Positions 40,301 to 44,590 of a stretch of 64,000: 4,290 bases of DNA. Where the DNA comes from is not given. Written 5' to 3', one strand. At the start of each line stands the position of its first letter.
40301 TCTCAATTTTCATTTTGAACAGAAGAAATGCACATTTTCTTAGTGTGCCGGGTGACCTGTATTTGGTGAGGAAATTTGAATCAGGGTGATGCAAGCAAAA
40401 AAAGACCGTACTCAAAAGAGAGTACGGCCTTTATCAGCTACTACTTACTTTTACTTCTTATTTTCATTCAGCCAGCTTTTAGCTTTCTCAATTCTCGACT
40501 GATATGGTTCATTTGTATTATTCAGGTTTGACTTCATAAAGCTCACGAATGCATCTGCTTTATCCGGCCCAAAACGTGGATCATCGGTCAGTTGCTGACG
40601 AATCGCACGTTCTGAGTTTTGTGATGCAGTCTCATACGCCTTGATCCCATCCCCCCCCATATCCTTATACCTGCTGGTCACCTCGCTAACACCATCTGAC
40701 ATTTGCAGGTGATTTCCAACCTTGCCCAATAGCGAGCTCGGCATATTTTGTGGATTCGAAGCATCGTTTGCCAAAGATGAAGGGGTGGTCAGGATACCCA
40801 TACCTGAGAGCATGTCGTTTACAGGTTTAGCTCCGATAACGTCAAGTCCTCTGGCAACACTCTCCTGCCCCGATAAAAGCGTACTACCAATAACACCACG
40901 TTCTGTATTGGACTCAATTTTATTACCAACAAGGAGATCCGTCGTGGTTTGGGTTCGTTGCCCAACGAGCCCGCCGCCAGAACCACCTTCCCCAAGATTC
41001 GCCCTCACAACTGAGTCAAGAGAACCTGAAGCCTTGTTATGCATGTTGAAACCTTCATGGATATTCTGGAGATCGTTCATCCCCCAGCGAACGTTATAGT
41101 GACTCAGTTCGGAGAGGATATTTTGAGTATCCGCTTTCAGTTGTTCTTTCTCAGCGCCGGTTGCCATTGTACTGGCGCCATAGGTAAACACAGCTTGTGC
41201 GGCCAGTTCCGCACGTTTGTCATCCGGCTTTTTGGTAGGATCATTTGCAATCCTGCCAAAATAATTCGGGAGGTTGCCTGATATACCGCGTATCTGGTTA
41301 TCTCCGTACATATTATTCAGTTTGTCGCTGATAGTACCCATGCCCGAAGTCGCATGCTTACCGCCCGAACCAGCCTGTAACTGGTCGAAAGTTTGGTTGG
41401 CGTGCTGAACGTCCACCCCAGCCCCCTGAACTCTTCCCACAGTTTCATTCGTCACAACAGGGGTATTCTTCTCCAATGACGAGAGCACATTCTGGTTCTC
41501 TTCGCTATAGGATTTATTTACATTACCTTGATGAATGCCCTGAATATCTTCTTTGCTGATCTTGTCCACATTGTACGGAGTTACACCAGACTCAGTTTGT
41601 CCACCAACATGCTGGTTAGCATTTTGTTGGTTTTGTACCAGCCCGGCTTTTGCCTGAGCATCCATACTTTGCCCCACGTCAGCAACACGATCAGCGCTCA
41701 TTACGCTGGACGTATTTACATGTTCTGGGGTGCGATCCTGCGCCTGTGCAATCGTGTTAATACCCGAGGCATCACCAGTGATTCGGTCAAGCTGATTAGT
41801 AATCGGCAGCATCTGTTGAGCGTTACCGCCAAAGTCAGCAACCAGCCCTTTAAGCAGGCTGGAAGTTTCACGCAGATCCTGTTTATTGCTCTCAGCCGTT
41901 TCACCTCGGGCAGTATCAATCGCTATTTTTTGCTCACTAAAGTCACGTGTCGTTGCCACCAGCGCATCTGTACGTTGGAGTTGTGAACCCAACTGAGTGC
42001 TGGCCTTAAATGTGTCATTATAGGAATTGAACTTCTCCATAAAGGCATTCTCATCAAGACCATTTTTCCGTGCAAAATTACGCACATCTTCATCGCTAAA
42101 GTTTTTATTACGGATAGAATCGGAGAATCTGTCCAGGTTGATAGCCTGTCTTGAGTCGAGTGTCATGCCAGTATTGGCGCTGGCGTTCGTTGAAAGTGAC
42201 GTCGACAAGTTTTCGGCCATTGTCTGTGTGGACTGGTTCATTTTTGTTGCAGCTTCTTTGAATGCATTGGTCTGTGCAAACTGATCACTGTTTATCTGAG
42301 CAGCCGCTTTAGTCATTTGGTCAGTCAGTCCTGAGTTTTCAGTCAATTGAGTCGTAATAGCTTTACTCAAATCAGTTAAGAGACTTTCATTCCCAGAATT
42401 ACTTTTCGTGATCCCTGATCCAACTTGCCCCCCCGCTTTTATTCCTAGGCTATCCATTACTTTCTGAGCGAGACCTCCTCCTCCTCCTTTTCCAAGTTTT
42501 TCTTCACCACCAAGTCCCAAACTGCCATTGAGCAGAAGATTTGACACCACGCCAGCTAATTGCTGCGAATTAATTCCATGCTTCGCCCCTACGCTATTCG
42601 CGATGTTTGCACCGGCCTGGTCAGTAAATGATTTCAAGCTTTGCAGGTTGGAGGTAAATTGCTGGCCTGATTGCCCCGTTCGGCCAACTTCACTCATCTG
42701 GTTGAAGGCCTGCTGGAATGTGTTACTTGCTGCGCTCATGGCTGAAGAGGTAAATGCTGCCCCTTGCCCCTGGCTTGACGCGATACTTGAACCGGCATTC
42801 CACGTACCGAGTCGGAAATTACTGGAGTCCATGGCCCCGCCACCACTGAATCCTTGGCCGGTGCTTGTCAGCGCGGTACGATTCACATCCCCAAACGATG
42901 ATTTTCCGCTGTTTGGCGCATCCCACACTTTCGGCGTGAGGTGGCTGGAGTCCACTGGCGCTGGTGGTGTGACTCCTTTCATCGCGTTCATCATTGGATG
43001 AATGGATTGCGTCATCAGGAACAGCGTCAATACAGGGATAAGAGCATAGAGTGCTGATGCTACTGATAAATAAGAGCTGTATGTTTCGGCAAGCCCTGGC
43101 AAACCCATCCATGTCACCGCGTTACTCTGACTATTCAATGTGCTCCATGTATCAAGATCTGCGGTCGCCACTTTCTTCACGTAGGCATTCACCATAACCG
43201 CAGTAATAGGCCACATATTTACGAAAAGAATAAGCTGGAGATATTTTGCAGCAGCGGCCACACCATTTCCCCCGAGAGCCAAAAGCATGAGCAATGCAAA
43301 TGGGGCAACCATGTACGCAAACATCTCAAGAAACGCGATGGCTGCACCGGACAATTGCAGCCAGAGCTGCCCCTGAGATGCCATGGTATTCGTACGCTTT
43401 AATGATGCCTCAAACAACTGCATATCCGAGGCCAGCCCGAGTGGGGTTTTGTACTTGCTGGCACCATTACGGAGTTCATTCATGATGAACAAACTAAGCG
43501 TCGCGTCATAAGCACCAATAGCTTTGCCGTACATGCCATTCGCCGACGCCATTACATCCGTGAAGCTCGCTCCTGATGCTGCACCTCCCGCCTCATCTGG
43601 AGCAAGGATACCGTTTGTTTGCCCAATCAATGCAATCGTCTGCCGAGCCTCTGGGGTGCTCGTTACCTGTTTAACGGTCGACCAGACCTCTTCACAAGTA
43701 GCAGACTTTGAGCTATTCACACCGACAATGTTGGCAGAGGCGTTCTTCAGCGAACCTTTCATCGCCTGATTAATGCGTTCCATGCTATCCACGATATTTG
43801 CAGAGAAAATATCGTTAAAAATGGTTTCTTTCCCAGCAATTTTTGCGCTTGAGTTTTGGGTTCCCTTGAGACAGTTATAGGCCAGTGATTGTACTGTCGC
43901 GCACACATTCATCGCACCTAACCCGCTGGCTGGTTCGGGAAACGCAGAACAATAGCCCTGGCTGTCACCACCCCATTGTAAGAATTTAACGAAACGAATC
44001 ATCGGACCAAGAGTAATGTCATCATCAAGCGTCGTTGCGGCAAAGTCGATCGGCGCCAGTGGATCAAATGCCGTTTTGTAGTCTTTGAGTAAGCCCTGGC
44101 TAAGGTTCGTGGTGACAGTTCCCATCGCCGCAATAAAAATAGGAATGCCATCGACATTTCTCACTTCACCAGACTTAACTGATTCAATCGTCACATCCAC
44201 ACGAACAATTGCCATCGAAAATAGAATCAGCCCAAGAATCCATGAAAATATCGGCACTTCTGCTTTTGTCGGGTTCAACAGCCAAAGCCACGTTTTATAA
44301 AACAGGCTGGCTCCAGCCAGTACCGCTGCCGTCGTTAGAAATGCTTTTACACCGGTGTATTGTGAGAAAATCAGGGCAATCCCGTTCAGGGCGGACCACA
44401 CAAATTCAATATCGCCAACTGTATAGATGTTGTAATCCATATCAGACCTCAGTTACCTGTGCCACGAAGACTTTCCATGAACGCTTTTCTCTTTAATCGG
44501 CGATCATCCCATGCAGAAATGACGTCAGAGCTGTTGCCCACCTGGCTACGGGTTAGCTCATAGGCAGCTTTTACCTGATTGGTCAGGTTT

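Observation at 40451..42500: Very long low-complexity C-terminal half of the TraG-like protein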

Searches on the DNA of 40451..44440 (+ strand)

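Call 5: search_dna_similar(query=window:40451-44440:+, collection=plasmids, mode=near, rows=spread, max_rows=40)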
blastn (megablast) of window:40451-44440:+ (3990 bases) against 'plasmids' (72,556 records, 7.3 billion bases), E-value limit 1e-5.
Records with a match: 266; places in all: 268; records where one place covers at least 80% of the query: 265.
Best place of each record, by identity: >=99% 209; 95-99% 1; 90-95% 1; 80-90% 55.
By first word of the organism name: Escherichia 116; Salmonella 77; Klebsiella 26; Citrobacter 24; Enterobacter 12; Leclercia 4; Morganella 2; Shigella 2; Pantoea 2; Enterobacteriaceae 1.
By predicted mobility (MOB-suite, as given by PLSDB): conjugative 265; non-mobilizable 1.
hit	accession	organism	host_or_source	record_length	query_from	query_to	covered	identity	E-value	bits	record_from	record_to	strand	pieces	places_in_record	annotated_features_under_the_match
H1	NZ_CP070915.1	Escherichia coli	Homo sapiens,Bacterial pure ...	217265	1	3990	100%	100.0%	0e+0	7600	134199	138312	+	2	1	conjugal transfer protein TraG N-terminal domain-containing protein | hypothetical protein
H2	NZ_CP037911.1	Escherichia coli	pig,feces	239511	1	3990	100%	100.0%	0e+0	7369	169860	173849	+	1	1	conjugal transfer protein TraG N-terminal domain-containing protein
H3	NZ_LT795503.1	Escherichia coli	Sus scrofa domestica,pig feces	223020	1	3990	100%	100.0%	0e+0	7369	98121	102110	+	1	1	conjugal transfer protein TraG N-terminal domain-containing protein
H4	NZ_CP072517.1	Klebsiella quasipneumoniae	swine,genomic assembly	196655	1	3990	100%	100.0%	0e+0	7369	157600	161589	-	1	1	conjugal transfer protein TraG N-terminal domain-containing protein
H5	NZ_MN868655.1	Escherichia coli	-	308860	1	3990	100%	100.0%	0e+0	7369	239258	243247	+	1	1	conjugal transfer protein TraG N-terminal domain-containing protein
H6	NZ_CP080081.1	Escherichia coli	Homo sapiens,tissue sample,Human feces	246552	1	3990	100%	100.0%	0e+0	7369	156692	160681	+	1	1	conjugal transfer protein TraG N-terminal domain-containing protein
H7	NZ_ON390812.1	Escherichia coli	-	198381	1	3990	100%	100.0%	0e+0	7369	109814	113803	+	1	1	conjugal transfer protein TraG N-terminal domain-containing protein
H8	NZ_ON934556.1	Escherichia coli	-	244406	1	3990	100%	100.0%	0e+0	7369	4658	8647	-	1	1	conjugal transfer protein TraG N-terminal domain-containing protein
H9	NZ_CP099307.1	Klebsiella michiganensis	culture,Pooled soil sample collected ...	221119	1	3990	100%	100.0%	0e+0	7369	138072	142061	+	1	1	conjugal transfer protein TraG N-terminal domain-containing protein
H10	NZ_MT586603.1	Escherichia coli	-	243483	1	3990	100%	100.0%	0e+0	7369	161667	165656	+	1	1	conjugal transfer protein TraG N-terminal domain-containing protein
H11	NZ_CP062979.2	Salmonella enterica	Homo sapiens,stool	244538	1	3990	100%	100.0%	0e+0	7369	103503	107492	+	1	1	conjugal transfer protein TraG N-terminal domain-containing protein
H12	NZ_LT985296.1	Escherichia coli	-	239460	1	3990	100%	100.0%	0e+0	7369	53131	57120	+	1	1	conjugal transfer protein TraG N-terminal domain-containing protein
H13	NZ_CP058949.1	Escherichia coli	-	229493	1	3990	100%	100.0%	0e+0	7369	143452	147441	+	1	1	conjugal transfer protein TraG N-terminal domain-containing protein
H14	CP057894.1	Escherichia coli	culture,Pooled cattle faecal samples ...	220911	1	3990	100%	100.0%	0e+0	7369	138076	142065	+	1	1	conjugal transfer protein TraG N-terminal domain-containing protein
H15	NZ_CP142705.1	Escherichia coli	dog,faecal sample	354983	1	3990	100%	100.0%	0e+0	7369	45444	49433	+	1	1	conjugal transfer protein TraG N-terminal domain-containing protein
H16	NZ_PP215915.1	Escherichia coli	-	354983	1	3990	100%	100.0%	0e+0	7369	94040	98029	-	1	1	conjugal transfer protein TraG N-terminal domain-containing protein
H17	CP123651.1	Salmonella enterica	Pork Chop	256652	1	3990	100%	100.0%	0e+0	7369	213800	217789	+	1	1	conjugal transfer protein TraG N-terminal domain-containing protein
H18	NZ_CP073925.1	Escherichia coli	Poultry,pure culture,Cloacal sample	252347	1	3990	100%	100.0%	0e+0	7363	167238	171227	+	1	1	conjugal transfer protein TraG N-terminal domain-containing protein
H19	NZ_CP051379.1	Salmonella enterica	swine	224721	1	3990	100%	100.0%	0e+0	7363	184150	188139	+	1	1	conjugal transfer protein TraG N-terminal domain-containing protein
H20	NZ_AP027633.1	Escherichia coli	-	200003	1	3990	100%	100.0%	0e+0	7363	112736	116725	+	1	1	conjugal transfer protein TraG N-terminal domain-containing protein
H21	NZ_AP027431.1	Escherichia coli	Sus scrofa,cell culture,feces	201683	1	3990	100%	100.0%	0e+0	7363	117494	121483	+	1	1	conjugal transfer protein TraG N-terminal domain-containing protein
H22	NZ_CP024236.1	Escherichia coli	-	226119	1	3990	100%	100.0%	0e+0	7356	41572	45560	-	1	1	none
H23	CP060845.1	Salmonella enterica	Homo sapiens,feces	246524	1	3990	100%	99.9%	0e+0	7341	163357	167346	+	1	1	conjugal transfer protein TraG N-terminal domain-containing protein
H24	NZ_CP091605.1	Salmonella enterica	Homo sapiens,feces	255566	1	3990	100%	99.9%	0e+0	7341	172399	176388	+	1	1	conjugal transfer protein TraG N-terminal domain-containing protein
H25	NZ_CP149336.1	Salmonella enterica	-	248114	1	3990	100%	99.9%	0e+0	7341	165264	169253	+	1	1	conjugal transfer protein TraG N-terminal domain-containing protein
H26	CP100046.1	Shigella flexneri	Homo sapiens,stool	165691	1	3990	100%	99.8%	0e+0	7328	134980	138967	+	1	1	conjugal transfer protein TraG N-terminal domain-containing protein | hypothetical protein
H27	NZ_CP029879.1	Salmonella enterica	-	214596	1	3990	100%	99.8%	0e+0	7319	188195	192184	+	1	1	conjugal transfer protein TraG N-terminal domain-containing protein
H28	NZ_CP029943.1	Salmonella enterica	-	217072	1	3990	100%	99.8%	0e+0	7319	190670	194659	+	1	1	conjugal transfer protein TraG N-terminal domain-containing protein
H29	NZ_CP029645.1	Salmonella enterica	-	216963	1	3990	100%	99.8%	0e+0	7319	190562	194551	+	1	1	conjugal transfer protein TraG N-terminal domain-containing protein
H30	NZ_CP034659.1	Escherichia coli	cell culture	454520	1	3990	100%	99.2%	0e+0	7186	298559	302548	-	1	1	conjugal transfer protein TraG N-terminal domain-containing protein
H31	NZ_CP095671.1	Enterobacter hormaechei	Homo sapiens,Pure culture one microbial ...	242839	1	3990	100%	99.2%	0e+0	7186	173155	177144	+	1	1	conjugal transfer protein TraG N-terminal domain-containing protein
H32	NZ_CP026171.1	Leclercia sp. LSNIH1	-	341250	2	3990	100%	89.8%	0e+0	5118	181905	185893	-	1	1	conjugal transfer protein TraG N-terminal domain-containing protein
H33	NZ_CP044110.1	Klebsiella michiganensis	Homo sapiens,clinical isolate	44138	2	3990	100%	89.8%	0e+0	5118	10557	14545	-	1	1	conjugal transfer protein TraG N-terminal domain-containing protein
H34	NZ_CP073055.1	Klebsiella pneumoniae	Homo sapiens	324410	2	3990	100%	89.8%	0e+0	5118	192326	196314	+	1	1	conjugal transfer protein TraG N-terminal domain-containing protein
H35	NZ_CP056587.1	Citrobacter freundii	culture,Freshwater sample from ...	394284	2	3990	100%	89.8%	0e+0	5118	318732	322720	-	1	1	conjugal transfer protein TraG N-terminal domain-containing protein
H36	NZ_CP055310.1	Klebsiella grimontii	culture,Wastewater effluent sample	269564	2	3990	100%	89.8%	0e+0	5118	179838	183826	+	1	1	conjugal transfer protein TraG N-terminal domain-containing protein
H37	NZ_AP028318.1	Citrobacter freundii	-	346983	2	3990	100%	89.8%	0e+0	5118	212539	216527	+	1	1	conjugal transfer protein TraG N-terminal domain-containing protein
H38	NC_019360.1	Citrobacter freundii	-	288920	2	3990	100%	89.8%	0e+0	5112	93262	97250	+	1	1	conjugal transfer protein TraG N-terminal domain-containing protein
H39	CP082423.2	Salmonella enterica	animal-swine-market swine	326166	2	3990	100%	89.8%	0e+0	5112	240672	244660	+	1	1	conjugal transfer protein TraG N-terminal domain-containing protein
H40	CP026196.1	Enterobacteriaceae bacterium ENNIH1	-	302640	1881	3990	53%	90.1%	0e+0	2745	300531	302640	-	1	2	none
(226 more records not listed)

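Call 7: get_annotated_region(hit=H27, flank=8000)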
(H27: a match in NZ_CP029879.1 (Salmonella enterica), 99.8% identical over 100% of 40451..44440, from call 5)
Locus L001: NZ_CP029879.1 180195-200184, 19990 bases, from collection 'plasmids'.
description: Salmonella enterica subsp. enterica serovar Typhi strain 311189_223186 plasmid pHCM1, complete sequence
organism: Salmonella enterica (NCBI taxid 90370)
taxonomy: Bacteria; Pseudomonadota; Gammaproteobacteria; Enterobacterales; Enterobacteriaceae; Salmonella; Salmonella enterica
host: -; source: -; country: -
typing (MOB-suite, as given by PLSDB): conjugative; replicon IncHI1A,IncQ1; relaxase MOBH; mating-pair formation MPF_F
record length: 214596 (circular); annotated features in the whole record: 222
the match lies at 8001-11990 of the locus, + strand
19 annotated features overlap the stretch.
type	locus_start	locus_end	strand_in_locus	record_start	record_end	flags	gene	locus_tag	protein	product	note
CDS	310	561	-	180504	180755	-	-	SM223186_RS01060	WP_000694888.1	hypothetical protein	-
CDS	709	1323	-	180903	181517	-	-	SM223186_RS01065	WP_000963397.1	hypothetical protein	-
CDS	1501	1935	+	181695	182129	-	umuD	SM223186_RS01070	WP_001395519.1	translesion error-prone DNA polymerase V autoproteolytic subunit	-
CDS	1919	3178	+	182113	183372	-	-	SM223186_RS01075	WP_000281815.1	Y-family DNA polymerase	-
CDS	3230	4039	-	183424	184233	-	-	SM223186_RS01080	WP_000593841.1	DsbA family protein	-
CDS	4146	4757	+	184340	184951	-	-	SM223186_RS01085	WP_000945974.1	lipoprotein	-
CDS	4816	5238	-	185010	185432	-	-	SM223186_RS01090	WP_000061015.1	hypothetical protein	-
CDS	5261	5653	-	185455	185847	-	-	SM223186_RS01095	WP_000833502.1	hypothetical protein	-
CDS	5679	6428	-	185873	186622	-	-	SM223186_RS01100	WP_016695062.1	thioredoxin fold domain-containing protein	-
CDS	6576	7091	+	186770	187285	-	-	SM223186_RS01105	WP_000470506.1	lytic transglycosylase domain-containing protein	-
CDS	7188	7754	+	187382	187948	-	-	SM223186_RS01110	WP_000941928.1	HAD domain-containing protein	-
CDS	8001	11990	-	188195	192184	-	-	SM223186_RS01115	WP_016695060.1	conjugal transfer protein TraG N-terminal domain-containing protein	-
CDS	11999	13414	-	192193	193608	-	trhH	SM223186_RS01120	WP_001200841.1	IncHI-type conjugal transfer protein TrhH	-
CDS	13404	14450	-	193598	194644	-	-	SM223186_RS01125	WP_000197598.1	thioredoxin family protein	-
CDS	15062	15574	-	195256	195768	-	-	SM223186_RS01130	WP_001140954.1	hypothetical protein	-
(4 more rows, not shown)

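Call 15: get_annotated_region(hit=H38, flank=1000)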
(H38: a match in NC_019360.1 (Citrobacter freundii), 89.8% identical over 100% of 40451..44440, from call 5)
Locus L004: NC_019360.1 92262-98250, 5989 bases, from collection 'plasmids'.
description: Citrobacter freundii plasmid pNDM-CIT, complete sequence
organism: Citrobacter freundii (NCBI taxid 546)
taxonomy: Bacteria; Pseudomonadota; Gammaproteobacteria; Enterobacterales; Enterobacteriaceae; Citrobacter; Citrobacter freundii
host: -; source: -; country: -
typing (MOB-suite, as given by PLSDB): conjugative; replicon IncHI1A,rep_cluster_1254; relaxase MOBH; mating-pair formation MPF_F
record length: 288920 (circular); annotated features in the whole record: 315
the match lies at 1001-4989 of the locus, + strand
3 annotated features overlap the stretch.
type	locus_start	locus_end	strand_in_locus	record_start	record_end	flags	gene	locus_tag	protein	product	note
CDS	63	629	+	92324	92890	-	-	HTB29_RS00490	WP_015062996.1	HAD domain-containing protein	-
CDS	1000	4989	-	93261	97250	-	-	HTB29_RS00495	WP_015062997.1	conjugal transfer protein TraG N-terminal domain-containing protein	-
CDS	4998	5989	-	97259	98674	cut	trhH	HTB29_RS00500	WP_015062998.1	IncHI-type conjugal transfer protein TrhH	-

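Call 78: get_annotated_region(hit=H30, flank=100)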
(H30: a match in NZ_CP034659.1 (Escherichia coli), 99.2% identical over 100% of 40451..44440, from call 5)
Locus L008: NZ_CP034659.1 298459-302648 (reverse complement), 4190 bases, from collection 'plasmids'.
description: Escherichia coli strain ATCC 98082 plasmid unnamed, complete sequence
organism: Escherichia coli (NCBI taxid 562)
taxonomy: Bacteria; Pseudomonadota; Gammaproteobacteria; Enterobacterales; Enterobacteriaceae; Escherichia; Escherichia coli
host: -; source: cell culture; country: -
typing (MOB-suite, as given by PLSDB): conjugative; replicon IncHI1B,IncY,rep_cluster_1304; relaxase MOBH; mating-pair formation MPF_F
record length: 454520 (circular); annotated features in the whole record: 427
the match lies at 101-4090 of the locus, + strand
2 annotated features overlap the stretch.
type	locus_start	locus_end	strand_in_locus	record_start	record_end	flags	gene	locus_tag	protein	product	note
CDS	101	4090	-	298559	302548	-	-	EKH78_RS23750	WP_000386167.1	conjugal transfer protein TraG N-terminal domain-containing protein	-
CDS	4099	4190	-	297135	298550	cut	trhH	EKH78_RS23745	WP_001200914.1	IncHI-type conjugal transfer protein TrhH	-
